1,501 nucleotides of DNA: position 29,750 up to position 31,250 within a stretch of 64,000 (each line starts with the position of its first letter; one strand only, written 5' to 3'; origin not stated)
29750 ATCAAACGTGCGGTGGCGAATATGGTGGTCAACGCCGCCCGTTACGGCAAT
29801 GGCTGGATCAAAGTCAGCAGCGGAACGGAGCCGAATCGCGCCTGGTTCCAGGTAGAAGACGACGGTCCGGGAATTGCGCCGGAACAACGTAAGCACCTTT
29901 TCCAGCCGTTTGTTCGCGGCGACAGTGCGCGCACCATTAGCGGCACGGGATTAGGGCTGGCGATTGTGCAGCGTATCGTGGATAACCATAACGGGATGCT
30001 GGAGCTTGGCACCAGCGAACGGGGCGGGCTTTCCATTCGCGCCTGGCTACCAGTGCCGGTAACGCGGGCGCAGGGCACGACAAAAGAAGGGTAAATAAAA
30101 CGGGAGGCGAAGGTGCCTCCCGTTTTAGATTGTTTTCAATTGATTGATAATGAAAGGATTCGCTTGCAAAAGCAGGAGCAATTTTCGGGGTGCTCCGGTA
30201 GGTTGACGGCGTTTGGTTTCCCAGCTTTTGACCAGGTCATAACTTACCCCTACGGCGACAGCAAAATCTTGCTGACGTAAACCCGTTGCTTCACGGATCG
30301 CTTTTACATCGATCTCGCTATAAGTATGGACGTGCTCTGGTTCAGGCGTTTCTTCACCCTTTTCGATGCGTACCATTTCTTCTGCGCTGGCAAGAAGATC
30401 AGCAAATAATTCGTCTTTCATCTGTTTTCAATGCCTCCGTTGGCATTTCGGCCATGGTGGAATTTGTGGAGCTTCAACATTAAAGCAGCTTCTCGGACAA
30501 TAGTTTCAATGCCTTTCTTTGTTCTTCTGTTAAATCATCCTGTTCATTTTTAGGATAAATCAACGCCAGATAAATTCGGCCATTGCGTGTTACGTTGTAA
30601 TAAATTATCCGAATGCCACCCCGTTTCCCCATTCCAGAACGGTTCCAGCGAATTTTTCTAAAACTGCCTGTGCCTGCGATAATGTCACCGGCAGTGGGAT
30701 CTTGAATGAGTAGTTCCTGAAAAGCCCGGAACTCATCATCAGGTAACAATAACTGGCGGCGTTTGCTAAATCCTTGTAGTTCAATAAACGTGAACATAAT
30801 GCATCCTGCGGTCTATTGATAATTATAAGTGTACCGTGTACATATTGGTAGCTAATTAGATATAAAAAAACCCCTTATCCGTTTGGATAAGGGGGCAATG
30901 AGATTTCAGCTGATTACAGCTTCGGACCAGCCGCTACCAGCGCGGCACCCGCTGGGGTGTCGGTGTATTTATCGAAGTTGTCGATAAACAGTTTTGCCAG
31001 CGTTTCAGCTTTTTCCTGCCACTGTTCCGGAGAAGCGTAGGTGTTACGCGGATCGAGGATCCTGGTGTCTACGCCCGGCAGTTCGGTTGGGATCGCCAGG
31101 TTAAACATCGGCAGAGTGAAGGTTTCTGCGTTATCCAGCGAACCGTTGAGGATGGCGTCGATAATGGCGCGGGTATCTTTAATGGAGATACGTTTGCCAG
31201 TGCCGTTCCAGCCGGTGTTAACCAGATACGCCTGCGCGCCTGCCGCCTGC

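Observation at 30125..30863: Toxin-antitoxin-like cassette (RelE/ParE-fold toxin + XRE-HTH antitoxin) inserted between envZ and pckA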

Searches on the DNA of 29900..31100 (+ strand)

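Call 3: search_dna_similar(query=window:30095-30913:+, collection=ecoli_genomes, mode=near, max_rows=30, rows=spread)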
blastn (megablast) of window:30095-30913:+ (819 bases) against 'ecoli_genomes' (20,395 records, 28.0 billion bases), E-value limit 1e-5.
Records with a match: 1331; places in all: 1335; records where one place covers at least 80% of the query: 1328.
Genomes with a match: 1331 of 5426; with a place that covers at least 80% of the query: 1328. Places per genome that has any: lowest 1, median 1, highest 2. On chromosomes: 1335 places; on plasmids: 0.
Best place of each record, by identity: >=99% 314; 95-99% 1016; 90-95% 1.
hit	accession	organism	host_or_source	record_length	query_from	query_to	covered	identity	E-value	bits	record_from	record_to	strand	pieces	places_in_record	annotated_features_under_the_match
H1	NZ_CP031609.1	Escherichia coli strain N3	Homo sapiens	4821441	1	819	100%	100.0%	0e+0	1513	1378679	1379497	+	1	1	type II toxin-antitoxin system RelE/ParE family toxin | nadS: NadS family protein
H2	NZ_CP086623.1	Escherichia coli strain RIVM_C037794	Homo sapiens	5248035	1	819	100%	99.3%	0e+0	1480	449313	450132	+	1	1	type II toxin-antitoxin system RelE/ParE family toxin | nadS: NadS family protein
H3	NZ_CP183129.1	Escherichia coli strain 755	Homo sapiens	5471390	1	819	100%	99.3%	0e+0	1480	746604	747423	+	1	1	type II toxin-antitoxin system RelE/ParE family toxin | nadS: NadS family protein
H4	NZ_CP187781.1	Escherichia coli strain 097H6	Cattle Egret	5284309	1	819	100%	99.3%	0e+0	1480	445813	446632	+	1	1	type II toxin-antitoxin system RelE/ParE family toxin | nadS: NadS family protein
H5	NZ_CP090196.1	Escherichia coli strain YL3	Homo sapiens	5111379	1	819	100%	99.1%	0e+0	1474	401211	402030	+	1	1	type II toxin-antitoxin system RelE/ParE family toxin | nadS: NadS family protein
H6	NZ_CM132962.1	Escherichia coli strain 405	Homo sapiens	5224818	1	819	100%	99.1%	0e+0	1474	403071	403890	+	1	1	type II toxin-antitoxin system RelE/ParE family toxin | nadS: NadS family protein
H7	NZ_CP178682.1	Escherichia coli strain VTB97379v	Chicken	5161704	1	819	100%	99.0%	0e+0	1469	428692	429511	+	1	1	type II toxin-antitoxin system RelE/ParE family toxin | nadS: NadS family protein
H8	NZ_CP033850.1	Escherichia coli strain FDAARGOS_497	Homo sapiens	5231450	1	819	100%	98.4%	0e+0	1439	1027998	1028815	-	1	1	type II toxin-antitoxin system RelE/ParE family toxin | nadS: NadS family protein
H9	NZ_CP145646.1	Escherichia coli strain S1-IND-02-A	Homo sapiens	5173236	1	819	100%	98.4%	0e+0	1439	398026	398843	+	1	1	type II toxin-antitoxin system RelE/ParE family toxin | nadS: NadS family protein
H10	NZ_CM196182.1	Escherichia coli strain N-01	Homo sapiens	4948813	1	819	100%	98.4%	0e+0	1439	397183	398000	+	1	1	type II toxin-antitoxin system RelE/ParE family toxin | nadS: NadS family protein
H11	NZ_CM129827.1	Escherichia coli strain ECOD1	mink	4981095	1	819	100%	98.3%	0e+0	1434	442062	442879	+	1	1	type II toxin-antitoxin system RelE/ParE family toxin | nadS: NadS family protein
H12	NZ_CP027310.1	Escherichia coli strain 2014C-4135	Homo sapiens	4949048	1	819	100%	98.2%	0e+0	1430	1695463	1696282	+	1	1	type II toxin-antitoxin system RelE/ParE family toxin | nadS: NadS family protein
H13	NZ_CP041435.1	Escherichia coli strain STEC309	patient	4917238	1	819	100%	98.2%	0e+0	1430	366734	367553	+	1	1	type II toxin-antitoxin system RelE/ParE family toxin | nadS: NadS family protein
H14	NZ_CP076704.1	Escherichia coli O8:H28 strain BMH-17-0027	flour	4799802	1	819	100%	98.2%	0e+0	1430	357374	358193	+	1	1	type II toxin-antitoxin system RelE/ParE family toxin | nadS: NadS family protein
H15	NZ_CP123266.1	Escherichia coli strain YZLc23-1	chicken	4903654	1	819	100%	98.2%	0e+0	1430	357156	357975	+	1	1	type II toxin-antitoxin system RelE/ParE family toxin | nadS: NadS family protein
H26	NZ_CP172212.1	Escherichia coli strain GF8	chicken meat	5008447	4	819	100%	98.2%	0e+0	1423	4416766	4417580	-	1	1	type II toxin-antitoxin system RelE/ParE family toxin | nadS: NadS family protein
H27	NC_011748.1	Escherichia coli 55989 strain 55989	-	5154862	4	819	100%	97.9%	0e+0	1413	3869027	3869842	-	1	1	type II toxin-antitoxin system RelE/ParE family toxin | nadS: NadS family protein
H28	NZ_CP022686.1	Escherichia coli Nissle 1917 strain Nissle 1917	Homo sapiens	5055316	3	819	100%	97.1%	0e+0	1371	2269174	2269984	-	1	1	type II toxin-antitoxin system RelE/ParE family toxin | nadS: NadS family protein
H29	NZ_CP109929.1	Escherichia coli O6:K2:H1 strain C 691-04A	Homo sapiens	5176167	3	819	100%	97.1%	0e+0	1371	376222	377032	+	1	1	type II toxin-antitoxin system RelE/ParE family toxin | nadS: NadS family protein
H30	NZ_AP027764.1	Escherichia coli strain 2017-02-2CC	Homo sapiens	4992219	1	33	4%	100.0%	5e-6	62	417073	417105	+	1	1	none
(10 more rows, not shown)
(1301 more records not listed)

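Call 9: get_annotated_region(hit=H1, flank=4000)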
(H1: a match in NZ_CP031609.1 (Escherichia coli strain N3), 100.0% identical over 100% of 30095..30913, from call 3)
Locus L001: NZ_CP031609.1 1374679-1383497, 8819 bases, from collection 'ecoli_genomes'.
description: Escherichia coli strain N3 chromosome, complete genome
organism: Escherichia coli strain N3 (NCBI taxid 562)
replicon: chromosome; assembly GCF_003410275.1
host: Homo sapiens; source: Rectal swab; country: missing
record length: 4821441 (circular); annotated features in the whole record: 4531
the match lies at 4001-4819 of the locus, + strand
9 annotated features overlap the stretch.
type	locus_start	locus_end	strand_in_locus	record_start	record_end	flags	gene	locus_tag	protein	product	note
CDS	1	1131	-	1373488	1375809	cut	yhgF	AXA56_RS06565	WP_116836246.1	Tex family protein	-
CDS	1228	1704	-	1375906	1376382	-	greB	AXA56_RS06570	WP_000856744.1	transcription elongation factor GreB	-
CDS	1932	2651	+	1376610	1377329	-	ompR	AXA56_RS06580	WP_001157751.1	osmolarity response regulator transcription factor OmpR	-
CDS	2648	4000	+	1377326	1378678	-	envZ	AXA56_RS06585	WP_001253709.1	two-component system sensor histidine kinase EnvZ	-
CDS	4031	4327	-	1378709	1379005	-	nadS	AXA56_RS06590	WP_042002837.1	NadS family protein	-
CDS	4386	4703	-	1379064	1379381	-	-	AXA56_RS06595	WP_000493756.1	type II toxin-antitoxin system RelE/ParE family toxin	-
CDS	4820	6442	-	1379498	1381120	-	pckA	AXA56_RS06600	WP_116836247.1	phosphoenolpyruvate carboxykinase (ATP)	-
CDS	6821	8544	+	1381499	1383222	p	yhgE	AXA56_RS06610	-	DUF4153 domain-containing protein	frameshifted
CDS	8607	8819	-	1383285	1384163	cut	hslO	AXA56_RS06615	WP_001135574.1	Hsp33 family molecular chaperone HslO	-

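Call 15: get_annotated_region(hit=H30, flank=2500)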
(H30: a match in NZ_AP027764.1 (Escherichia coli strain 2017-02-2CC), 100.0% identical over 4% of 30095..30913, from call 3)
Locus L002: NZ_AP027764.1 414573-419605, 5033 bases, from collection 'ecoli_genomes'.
description: Escherichia coli strain 2017-02-2CC chromosome, complete genome
organism: Escherichia coli strain 2017-02-2CC (NCBI taxid 562)
replicon: chromosome; assembly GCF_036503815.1
host: Homo sapiens; source: feces; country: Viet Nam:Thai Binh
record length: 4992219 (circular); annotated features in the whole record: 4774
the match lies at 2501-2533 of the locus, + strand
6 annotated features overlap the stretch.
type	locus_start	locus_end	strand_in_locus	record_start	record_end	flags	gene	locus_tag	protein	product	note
CDS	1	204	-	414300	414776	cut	greB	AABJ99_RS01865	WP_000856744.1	transcription elongation factor GreB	-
CDS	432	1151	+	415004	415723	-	ompR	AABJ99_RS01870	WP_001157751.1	two-component system response regulator OmpR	-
CDS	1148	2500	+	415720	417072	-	envZ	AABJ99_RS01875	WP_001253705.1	two-component system sensor histidine kinase EnvZ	-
CDS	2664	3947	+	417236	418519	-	-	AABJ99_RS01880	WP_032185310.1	SMI1/KNR4 family protein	-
CDS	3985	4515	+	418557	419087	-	-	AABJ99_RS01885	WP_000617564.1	hypothetical protein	-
CDS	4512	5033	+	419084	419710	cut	-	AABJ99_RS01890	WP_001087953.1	hypothetical protein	-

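Call 45: get_annotated_region(hit=H28, flank=3600)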
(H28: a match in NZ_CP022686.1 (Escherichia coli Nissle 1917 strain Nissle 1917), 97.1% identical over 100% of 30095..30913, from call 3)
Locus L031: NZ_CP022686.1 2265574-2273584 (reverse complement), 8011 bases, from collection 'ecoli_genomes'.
description: Escherichia coli Nissle 1917 chromosome, complete genome
organism: Escherichia coli Nissle 1917 strain Nissle 1917 (NCBI taxid 316435)
replicon: chromosome; assembly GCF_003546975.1
host: Homo sapiens; source: stool; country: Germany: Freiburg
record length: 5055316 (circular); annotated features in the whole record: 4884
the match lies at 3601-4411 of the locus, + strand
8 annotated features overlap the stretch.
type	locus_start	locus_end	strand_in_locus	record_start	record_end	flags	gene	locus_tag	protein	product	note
CDS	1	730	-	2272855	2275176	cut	yhgF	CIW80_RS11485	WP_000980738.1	Tex family protein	-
CDS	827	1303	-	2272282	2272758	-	greB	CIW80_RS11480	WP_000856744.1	transcription elongation factor GreB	-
CDS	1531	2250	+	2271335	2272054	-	ompR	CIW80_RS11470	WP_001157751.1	osmolarity response regulator transcription factor OmpR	-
CDS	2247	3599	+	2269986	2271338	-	envZ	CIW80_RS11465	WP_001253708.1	two-component system sensor histidine kinase EnvZ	-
CDS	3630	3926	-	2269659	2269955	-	nadS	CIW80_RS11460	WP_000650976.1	NadS family protein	-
CDS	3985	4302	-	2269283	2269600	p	-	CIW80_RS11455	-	type II toxin-antitoxin system RelE/ParE family toxin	internal stop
CDS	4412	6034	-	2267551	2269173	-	pckA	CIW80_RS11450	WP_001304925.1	phosphoenolpyruvate carboxykinase (ATP)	-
CDS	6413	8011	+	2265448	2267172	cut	yhgE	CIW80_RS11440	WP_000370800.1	DUF4153 domain-containing protein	-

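Call 46: get_annotated_region(hit=H27, flank=3600)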
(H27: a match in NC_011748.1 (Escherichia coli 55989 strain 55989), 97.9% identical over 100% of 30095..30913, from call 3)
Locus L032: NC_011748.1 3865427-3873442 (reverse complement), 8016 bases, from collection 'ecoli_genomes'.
description: Escherichia coli 55989, complete sequence
organism: Escherichia coli 55989 strain 55989 (NCBI taxid 585055)
replicon: chromosome; assembly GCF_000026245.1
host: -; source: -; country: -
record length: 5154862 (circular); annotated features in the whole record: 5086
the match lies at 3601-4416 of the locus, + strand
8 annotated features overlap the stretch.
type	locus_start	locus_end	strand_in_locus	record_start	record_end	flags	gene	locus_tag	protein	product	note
CDS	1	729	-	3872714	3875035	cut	yhgF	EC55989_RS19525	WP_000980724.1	Tex family protein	-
CDS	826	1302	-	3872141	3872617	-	greB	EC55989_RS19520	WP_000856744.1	transcription elongation factor GreB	-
CDS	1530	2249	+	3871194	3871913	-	ompR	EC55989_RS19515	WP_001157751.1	osmolarity response regulator transcription factor OmpR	-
CDS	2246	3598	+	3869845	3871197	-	envZ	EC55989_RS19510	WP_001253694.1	two-component system sensor histidine kinase EnvZ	-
CDS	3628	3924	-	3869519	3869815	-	nadS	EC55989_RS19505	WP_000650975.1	NadS family protein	-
CDS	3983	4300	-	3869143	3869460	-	-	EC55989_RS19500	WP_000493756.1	type II toxin-antitoxin system RelE/ParE family toxin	-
CDS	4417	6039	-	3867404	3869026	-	pckA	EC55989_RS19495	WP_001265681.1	phosphoenolpyruvate carboxykinase (ATP)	-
CDS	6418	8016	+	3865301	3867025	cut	yhgE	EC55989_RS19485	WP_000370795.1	DUF4153 domain-containing protein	-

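Call 47: get_annotated_region(hit=H12, flank=3600)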
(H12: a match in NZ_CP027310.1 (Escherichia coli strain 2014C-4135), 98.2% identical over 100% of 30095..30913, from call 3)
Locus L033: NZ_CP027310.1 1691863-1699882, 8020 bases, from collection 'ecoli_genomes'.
description: Escherichia coli strain 2014C-4135 chromosome, complete genome
organism: Escherichia coli strain 2014C-4135 (NCBI taxid 562)
replicon: chromosome; assembly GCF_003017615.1
host: Homo sapiens; source: stool; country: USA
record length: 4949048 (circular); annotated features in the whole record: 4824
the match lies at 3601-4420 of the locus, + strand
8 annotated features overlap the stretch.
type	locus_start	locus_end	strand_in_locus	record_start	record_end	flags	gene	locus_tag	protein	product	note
CDS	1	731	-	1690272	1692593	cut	yhgF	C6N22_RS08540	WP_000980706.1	Tex family protein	-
CDS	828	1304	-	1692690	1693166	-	greB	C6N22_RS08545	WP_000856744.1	transcription elongation factor GreB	-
CDS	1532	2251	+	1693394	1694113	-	ompR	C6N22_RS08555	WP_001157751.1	osmolarity response regulator transcription factor OmpR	-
CDS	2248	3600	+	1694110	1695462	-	envZ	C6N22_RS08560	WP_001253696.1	two-component system sensor histidine kinase EnvZ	-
CDS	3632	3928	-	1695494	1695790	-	nadS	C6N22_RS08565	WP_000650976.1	NadS family protein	-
CDS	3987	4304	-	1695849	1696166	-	-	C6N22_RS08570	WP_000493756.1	type II toxin-antitoxin system RelE/ParE family toxin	-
CDS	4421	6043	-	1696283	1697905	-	pckA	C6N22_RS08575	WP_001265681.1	phosphoenolpyruvate carboxykinase (ATP)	-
CDS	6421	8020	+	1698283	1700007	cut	yhgE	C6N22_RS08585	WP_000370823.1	DUF4153 domain-containing protein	-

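Call 48: get_annotated_region(hit=H8, flank=3600)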
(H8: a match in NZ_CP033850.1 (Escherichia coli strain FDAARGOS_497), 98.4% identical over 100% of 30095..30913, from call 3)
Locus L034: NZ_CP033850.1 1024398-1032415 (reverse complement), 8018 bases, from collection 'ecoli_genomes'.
description: Escherichia coli strain FDAARGOS_497 chromosome, complete genome
organism: Escherichia coli strain FDAARGOS_497 (NCBI taxid 562)
replicon: chromosome; assembly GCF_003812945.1
host: Homo sapiens; source: UCC isolate; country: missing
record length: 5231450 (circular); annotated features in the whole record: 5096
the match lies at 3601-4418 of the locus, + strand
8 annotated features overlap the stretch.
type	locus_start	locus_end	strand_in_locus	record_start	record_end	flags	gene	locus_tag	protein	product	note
CDS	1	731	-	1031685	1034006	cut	yhgF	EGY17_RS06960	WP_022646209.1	Tex family protein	-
CDS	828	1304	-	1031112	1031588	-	greB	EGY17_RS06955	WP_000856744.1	transcription elongation factor GreB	-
CDS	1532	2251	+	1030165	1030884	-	ompR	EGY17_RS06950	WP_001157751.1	osmolarity response regulator transcription factor OmpR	-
CDS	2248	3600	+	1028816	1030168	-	envZ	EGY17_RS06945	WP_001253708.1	two-component system sensor histidine kinase EnvZ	-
CDS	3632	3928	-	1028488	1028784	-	nadS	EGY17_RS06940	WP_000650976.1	NadS family protein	-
CDS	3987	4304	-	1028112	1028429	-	-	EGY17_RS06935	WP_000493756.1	type II toxin-antitoxin system RelE/ParE family toxin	-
CDS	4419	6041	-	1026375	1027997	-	pckA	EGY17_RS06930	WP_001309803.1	phosphoenolpyruvate carboxykinase (ATP)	-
CDS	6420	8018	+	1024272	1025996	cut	yhgE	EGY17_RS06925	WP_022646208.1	DUF4153 domain-containing protein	-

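Call 49: get_annotated_region(hit=H2, flank=3600)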
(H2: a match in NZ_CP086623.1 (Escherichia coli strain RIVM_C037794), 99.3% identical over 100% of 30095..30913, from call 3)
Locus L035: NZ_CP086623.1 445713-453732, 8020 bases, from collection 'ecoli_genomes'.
description: Escherichia coli strain RIVM_C037794 chromosome, complete genome
organism: Escherichia coli strain RIVM_C037794 (NCBI taxid 562)
replicon: chromosome; assembly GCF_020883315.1
host: Homo sapiens; source: -; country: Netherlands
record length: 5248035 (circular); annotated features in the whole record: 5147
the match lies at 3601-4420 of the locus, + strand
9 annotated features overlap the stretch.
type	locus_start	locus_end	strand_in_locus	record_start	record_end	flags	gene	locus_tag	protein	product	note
CDS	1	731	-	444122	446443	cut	yhgF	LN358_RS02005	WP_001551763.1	Tex family protein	-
CDS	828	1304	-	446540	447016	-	greB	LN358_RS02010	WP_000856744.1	transcription elongation factor GreB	-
CDS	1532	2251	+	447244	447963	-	ompR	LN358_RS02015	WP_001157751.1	two-component system response regulator OmpR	-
CDS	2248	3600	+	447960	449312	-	envZ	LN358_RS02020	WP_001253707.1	two-component system sensor histidine kinase EnvZ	-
CDS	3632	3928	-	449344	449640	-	nadS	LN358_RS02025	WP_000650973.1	NadS family protein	-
CDS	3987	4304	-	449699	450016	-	-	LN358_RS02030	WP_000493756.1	type II toxin-antitoxin system RelE/ParE family toxin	-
CDS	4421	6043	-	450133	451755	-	pckA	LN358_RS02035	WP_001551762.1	phosphoenolpyruvate carboxykinase (ATP)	-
CDS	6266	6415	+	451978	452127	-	-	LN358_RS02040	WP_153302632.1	hypothetical protein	-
CDS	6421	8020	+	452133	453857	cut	yhgE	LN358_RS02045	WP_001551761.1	DUF4153 domain-containing protein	-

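Call 50: get_annotated_region(hit=H26, flank=3600)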
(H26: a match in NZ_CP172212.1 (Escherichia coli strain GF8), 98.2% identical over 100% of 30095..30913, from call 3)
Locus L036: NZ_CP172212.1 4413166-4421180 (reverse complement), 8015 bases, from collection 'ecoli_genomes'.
description: Escherichia coli strain GF8 chromosome, complete genome
organism: Escherichia coli strain GF8 (NCBI taxid 562)
replicon: chromosome; assembly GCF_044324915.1
host: -; source: chicken meat; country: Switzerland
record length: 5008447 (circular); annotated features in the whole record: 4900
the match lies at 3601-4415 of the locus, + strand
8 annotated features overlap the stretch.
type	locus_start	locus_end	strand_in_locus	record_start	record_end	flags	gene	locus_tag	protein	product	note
CDS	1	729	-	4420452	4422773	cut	yhgF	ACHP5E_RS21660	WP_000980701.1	Tex family protein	-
CDS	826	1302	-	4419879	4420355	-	greB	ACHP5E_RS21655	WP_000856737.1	transcription elongation factor GreB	-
CDS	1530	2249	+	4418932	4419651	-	ompR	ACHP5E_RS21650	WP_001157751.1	two-component system response regulator OmpR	-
CDS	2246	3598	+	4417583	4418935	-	envZ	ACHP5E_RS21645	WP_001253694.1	two-component system sensor histidine kinase EnvZ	-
CDS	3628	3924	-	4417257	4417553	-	nadS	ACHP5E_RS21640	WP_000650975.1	NadS family protein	-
CDS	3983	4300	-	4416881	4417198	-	-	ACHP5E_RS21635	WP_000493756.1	type II toxin-antitoxin system RelE/ParE family toxin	-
CDS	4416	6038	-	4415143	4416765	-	pckA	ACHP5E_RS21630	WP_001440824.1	phosphoenolpyruvate carboxykinase (ATP)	-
CDS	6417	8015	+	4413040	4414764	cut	yhgE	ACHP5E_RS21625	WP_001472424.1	DUF4153 domain-containing protein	-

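Call 52: search_rna_families(source=window, start=29900, end=31100, threshold=evalue, max_evalue=1)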
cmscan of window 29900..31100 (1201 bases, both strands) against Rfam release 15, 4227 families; matches with E-value up to 1: 3.
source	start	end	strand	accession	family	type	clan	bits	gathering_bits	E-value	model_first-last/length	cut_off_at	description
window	30057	30134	+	RF02029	sraA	Gene; sRNA;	-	26.6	56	0.13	1-95/95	no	sraA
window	30862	30957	-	RF02837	anti-hemB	Gene; sRNA;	-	17.2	49.5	0.39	1-81/81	no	Burkholderia RNA 7 (anti-hemB)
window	30092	30187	+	RF00371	sroE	Gene; sRNA;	-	17.2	51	0.66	1-92/92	no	sroE RNA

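Call 67: search_dna_similar(query=L031:4188-4288:+, collection=ecoli_genomes, mode=near, max_rows=12, rows=spread)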
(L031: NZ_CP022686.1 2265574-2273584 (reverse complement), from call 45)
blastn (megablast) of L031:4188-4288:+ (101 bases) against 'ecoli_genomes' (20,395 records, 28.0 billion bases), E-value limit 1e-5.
Records with a match: 1328; places in all: 1328; records where one place covers at least 80% of the query: 1324.
Genomes with a match: 1328 of 5426; with a place that covers at least 80% of the query: 1324. Places per genome that has any: lowest 1, median 1, highest 1. On chromosomes: 1328 places; on plasmids: 0.
Best place of each record, by identity: >=99% 107; 95-99% 1217; 90-95% 4.
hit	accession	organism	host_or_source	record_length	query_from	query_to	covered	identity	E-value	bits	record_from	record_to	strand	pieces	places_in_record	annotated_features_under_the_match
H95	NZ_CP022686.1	Escherichia coli Nissle 1917 strain Nissle 1917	Homo sapiens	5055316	1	101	100%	100.0%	7e-45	187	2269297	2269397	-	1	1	type II toxin-antitoxin system RelE/ParE family toxin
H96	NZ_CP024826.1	Escherichia coli strain CREC-544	Homo sapiens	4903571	1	101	100%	97.0%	7e-40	171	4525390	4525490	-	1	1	type II toxin-antitoxin system RelE/ParE family toxin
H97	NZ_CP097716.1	Escherichia coli strain MS1718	Chicken blood (Gallus gallus)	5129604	1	101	100%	97.0%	7e-40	171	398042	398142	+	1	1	type II toxin-antitoxin system RelE/ParE family toxin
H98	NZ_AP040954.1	Escherichia coli strain e1-39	Homo sapiens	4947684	1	101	100%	97.0%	7e-40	171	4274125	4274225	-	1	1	type II toxin-antitoxin system RelE/ParE family toxin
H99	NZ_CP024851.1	Escherichia coli strain AR_0006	missing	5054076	1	101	100%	96.0%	3e-38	165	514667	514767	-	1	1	type II toxin-antitoxin system RelE/ParE family toxin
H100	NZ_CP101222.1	Escherichia coli strain EC21Z-144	Homo sapiens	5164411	1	101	100%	96.0%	3e-38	165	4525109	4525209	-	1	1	type II toxin-antitoxin system RelE/ParE family toxin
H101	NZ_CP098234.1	Escherichia coli strain ZYB39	bovine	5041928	1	101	100%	96.0%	3e-38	165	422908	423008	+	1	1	type II toxin-antitoxin system RelE/ParE family toxin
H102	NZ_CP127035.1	Escherichia coli strain TW10573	Homo sapiens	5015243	1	101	100%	96.0%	3e-38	165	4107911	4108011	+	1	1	type II toxin-antitoxin system RelE/ParE family toxin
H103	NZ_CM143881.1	Escherichia coli strain E09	Homo sapiens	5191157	1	101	100%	96.0%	3e-38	165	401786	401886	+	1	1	type II toxin-antitoxin system RelE/ParE family toxin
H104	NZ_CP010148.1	Escherichia coli strain D6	dog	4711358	1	101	100%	95.0%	1e-36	159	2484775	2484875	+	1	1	type II toxin-antitoxin system RelE/ParE family toxin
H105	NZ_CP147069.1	Escherichia coli strain JKHS004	hospital wastewater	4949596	1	101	100%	95.0%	1e-36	159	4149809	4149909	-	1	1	type II toxin-antitoxin system RelE/ParE family toxin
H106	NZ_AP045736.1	Escherichia coli strain 36C_1_fosA3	Bos taurus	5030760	1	68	67%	94.1%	7e-20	104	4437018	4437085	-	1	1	type II toxin-antitoxin system RelE/ParE family toxin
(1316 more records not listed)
